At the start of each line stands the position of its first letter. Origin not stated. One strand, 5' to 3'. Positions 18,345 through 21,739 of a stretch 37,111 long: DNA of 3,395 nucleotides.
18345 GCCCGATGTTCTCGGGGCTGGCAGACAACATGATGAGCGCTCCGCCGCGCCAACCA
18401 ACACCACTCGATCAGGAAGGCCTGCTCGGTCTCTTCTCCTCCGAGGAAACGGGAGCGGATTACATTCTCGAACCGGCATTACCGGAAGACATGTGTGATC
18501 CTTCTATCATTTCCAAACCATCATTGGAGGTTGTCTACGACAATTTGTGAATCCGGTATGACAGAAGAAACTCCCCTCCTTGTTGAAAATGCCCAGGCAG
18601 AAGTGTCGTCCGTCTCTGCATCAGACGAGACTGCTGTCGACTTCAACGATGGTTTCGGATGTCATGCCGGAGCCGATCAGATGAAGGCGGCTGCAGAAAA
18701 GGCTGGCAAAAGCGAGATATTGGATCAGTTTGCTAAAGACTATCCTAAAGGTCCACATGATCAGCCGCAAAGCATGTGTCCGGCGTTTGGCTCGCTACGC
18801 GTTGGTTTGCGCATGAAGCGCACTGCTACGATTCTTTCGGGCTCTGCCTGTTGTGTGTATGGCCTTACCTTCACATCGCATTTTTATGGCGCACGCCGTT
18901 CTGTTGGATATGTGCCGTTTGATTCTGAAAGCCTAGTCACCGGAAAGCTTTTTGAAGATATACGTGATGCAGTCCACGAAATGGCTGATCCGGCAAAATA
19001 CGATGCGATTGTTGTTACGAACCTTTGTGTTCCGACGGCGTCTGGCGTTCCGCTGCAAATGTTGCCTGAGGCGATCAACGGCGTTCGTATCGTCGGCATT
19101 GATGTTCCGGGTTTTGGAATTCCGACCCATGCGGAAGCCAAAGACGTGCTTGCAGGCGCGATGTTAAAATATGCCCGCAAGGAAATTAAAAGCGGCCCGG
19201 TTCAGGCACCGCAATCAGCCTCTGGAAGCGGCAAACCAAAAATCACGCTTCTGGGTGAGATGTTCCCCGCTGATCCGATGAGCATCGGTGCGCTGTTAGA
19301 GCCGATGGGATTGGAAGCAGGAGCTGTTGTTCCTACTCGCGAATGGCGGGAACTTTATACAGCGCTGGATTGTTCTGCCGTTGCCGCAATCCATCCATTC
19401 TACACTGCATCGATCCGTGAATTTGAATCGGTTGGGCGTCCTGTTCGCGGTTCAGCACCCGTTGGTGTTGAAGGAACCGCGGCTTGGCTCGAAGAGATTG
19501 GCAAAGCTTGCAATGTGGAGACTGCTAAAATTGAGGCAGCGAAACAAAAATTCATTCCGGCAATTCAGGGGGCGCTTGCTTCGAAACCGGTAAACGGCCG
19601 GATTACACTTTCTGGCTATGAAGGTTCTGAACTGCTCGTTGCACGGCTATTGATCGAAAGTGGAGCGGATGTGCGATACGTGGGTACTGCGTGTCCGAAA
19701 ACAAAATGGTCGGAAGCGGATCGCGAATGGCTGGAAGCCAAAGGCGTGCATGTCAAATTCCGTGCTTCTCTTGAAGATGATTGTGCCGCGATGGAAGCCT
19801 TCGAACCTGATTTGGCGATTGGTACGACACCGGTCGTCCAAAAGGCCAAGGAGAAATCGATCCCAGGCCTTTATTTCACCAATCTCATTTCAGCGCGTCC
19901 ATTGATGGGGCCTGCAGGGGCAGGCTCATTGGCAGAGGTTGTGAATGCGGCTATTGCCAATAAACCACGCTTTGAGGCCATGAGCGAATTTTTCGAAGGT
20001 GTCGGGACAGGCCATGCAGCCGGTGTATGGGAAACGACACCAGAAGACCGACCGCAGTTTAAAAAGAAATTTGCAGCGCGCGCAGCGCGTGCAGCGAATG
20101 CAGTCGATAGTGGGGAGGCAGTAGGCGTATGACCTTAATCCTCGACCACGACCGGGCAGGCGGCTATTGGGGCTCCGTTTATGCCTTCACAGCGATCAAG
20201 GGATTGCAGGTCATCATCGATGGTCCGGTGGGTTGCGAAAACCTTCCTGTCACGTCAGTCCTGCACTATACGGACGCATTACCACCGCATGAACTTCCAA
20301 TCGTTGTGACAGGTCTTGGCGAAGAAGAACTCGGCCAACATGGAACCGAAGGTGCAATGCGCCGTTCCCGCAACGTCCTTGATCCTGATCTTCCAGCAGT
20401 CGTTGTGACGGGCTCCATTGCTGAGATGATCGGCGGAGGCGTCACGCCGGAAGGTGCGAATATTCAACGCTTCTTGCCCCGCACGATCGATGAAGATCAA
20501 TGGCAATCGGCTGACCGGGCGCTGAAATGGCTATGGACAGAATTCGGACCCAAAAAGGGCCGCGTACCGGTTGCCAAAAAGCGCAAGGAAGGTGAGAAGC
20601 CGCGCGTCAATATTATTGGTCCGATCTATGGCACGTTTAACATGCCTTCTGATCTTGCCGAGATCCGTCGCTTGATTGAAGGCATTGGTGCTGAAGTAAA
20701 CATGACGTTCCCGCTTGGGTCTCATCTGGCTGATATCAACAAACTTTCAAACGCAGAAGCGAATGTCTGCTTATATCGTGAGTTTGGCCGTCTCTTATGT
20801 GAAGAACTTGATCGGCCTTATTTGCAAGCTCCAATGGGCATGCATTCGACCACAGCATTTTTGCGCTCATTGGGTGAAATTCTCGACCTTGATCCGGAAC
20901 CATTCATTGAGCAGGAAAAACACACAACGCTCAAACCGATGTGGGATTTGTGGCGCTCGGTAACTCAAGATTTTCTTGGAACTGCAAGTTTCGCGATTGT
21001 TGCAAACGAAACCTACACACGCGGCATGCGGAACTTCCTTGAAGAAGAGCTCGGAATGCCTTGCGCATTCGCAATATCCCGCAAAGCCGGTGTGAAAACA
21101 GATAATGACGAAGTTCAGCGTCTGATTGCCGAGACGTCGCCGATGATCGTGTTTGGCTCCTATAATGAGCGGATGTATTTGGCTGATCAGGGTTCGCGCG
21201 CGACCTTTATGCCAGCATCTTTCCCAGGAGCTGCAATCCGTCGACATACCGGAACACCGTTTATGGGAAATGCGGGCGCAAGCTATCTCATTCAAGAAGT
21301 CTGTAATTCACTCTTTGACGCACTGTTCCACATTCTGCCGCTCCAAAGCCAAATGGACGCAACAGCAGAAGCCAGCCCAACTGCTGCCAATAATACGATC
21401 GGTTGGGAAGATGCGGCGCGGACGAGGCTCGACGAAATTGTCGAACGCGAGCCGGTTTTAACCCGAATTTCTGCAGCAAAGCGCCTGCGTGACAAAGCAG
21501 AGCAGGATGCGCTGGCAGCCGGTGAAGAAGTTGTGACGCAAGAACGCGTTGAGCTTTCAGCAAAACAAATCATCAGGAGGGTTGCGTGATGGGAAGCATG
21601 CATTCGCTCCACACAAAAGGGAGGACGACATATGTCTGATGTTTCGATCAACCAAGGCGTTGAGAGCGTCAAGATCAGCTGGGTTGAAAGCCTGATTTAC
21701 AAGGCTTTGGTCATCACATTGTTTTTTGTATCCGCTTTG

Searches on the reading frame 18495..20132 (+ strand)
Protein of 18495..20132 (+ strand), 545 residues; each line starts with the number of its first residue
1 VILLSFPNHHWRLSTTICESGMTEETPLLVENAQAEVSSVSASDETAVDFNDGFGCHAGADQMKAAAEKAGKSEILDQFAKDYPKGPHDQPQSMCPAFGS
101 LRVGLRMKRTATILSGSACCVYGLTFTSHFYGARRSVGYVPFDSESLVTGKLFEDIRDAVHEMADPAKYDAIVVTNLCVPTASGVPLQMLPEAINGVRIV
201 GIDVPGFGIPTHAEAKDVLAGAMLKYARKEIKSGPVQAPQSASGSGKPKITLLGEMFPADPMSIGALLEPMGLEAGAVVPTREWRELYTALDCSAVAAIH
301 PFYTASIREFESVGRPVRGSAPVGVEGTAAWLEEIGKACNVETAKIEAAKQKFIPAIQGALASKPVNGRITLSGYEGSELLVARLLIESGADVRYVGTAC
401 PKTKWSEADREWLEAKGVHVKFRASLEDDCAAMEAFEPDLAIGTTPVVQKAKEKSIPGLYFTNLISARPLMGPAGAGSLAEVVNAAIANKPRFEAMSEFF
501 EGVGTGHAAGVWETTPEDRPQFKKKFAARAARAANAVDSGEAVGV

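Call 5: search_protein_families(library=ncbifam, proteins=[window:18495-20132:+], max_evalue=0.001)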
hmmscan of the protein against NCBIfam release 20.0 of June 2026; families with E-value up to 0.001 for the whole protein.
window:18495-20132:+ (545 aa): 5 families
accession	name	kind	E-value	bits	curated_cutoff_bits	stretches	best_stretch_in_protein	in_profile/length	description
TIGR02015.1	BchY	equivalog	2.6e-216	718.4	425.15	1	82-504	1-422/422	chlorophyllide a reductase subunit Y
NF002768.0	PRK02842.1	equivalog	2.4e-15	56.3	324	1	157-444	85-363/423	ferredoxin:protochlorophyllide reductase (ATP-dependent) subunit N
TIGR01279.1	DPOR_bchN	equivalog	1e-13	51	419.95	1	146-443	62-349/407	ferredoxin:protochlorophyllide reductase (ATP-dependent) subunit N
NF002789.0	PRK02910.1-3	equivalog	0.00011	21.2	509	0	250-353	161-267/535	ferredoxin:protochlorophyllide reductase (ATP-dependent) subunit B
NF002790.0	PRK02910.1-4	equivalog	0.00019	20.2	912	1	96-457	12-385/530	ferredoxin:protochlorophyllide reductase (ATP-dependent) subunit B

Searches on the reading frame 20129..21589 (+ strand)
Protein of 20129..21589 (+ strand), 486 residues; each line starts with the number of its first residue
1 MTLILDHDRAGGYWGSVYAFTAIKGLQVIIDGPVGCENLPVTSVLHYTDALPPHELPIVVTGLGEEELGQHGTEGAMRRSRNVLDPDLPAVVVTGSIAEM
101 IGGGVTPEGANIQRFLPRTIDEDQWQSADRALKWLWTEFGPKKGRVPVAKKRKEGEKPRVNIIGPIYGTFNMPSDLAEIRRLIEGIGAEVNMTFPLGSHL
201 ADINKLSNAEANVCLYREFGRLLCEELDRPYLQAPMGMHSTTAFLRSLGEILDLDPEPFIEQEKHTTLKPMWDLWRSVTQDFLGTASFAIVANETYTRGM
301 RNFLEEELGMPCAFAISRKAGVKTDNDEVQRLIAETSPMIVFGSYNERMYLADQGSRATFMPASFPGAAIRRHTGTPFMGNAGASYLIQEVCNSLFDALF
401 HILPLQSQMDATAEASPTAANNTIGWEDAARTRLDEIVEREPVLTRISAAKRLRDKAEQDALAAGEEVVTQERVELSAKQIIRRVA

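Call 5: search_protein_families(library=ncbifam, proteins=[window:20129-21589:+], max_evalue=0.001)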
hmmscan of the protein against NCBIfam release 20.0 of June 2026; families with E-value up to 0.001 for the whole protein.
window:20129-21589:+ (486 aa): 5 families
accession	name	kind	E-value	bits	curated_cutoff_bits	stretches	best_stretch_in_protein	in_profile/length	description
TIGR02014.1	BchZ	equivalog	6.8e-230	763.8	529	1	3-474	1-468/468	chlorophyllide a reductase subunit Z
TIGR01278.1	DPOR_BchB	equivalog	6.4e-28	97.9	490.35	1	145-394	151-416/512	ferredoxin:protochlorophyllide reductase (ATP-dependent) subunit B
NF002789.0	PRK02910.1-3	equivalog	4.7e-27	95.1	509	1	149-392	145-422/535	ferredoxin:protochlorophyllide reductase (ATP-dependent) subunit B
NF002790.0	PRK02910.1-4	equivalog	2.1e-22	79.5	912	1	146-311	155-322/530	ferredoxin:protochlorophyllide reductase (ATP-dependent) subunit B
TIGR01283.1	nifE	equivalog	9.4e-05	21.2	505.1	1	154-263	195-310/459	nitrogenase iron-molybdenum cofactor biosynthesis protein NifE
